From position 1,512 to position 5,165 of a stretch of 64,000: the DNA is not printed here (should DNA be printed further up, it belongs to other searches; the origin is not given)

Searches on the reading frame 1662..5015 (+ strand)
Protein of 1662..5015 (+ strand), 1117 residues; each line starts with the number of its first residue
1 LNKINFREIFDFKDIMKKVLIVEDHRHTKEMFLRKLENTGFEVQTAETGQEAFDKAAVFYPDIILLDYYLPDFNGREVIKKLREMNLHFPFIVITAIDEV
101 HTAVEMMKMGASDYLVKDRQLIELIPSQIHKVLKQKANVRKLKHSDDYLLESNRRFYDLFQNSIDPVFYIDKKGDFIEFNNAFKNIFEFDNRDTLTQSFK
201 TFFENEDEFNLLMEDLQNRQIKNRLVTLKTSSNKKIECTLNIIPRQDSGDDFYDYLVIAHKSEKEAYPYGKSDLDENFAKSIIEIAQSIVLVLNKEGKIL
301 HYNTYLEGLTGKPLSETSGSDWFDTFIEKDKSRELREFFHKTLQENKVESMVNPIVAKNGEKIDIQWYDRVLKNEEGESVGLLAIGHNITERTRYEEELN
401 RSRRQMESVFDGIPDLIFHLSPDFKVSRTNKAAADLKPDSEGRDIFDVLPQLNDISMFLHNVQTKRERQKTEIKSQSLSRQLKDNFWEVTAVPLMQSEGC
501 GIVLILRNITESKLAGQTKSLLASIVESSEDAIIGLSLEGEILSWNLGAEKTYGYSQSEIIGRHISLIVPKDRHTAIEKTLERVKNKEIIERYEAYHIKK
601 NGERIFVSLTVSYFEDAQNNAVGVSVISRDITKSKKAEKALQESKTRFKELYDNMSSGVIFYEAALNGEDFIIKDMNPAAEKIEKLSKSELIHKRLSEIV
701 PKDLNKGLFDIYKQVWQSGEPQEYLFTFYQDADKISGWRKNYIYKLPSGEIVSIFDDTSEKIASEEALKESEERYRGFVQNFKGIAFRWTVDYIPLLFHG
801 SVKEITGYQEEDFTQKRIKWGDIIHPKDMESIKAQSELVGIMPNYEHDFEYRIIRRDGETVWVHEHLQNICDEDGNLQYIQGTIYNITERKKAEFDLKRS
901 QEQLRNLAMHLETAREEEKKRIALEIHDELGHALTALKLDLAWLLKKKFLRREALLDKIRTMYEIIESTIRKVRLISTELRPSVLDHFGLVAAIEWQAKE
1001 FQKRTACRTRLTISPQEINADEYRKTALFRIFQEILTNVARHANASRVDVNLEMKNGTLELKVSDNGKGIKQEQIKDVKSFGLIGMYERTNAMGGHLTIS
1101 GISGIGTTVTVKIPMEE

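Call 60: search_protein_families(library=pfam, proteins=[window:1662-5015:+], max_evalue=0.0001)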
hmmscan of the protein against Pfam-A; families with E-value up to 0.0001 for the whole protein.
window:1662-5015:+ (1117 aa): 10 families
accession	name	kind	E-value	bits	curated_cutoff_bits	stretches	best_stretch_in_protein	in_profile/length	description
PF13426.13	PAS_9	-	3.2e-49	165.9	27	4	531-633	2-103/103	PAS domain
PF00989.32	PAS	-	1.4e-43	147.9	22.6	3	522-631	3-113/113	PAS fold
PF08448.16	PAS_4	-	3.5e-40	137.1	23.1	3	526-635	1-109/110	PAS fold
PF08447.18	PAS_3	-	2.4e-28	98.7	25.6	2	800-884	6-89/89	PAS fold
PF00072.30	Response_reg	-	2.1e-22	79.8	30.2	1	19-124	1-106/111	Response regulator receiver domain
PF13188.13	PAS_8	-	1.3e-17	63.4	21.8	0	154-197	1-44/65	PAS domain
PF02518.31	HATPase_c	-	7.5e-14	52.6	26.4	1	1026-1116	4-110/111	Histidine kinase-, DNA gyrase B-, and HSP90-like ATPase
PF07730.19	HisKA_3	-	4.7e-10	40.3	24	1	918-985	1-68/68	Histidine kinase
PF14598.12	PAS_11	-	1.6e-05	25.2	25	0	807-874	26-90/109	PAS domain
PF13596.12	PAS_10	-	2.6e-05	25.2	22.1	0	557-632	35-106/106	PAS domain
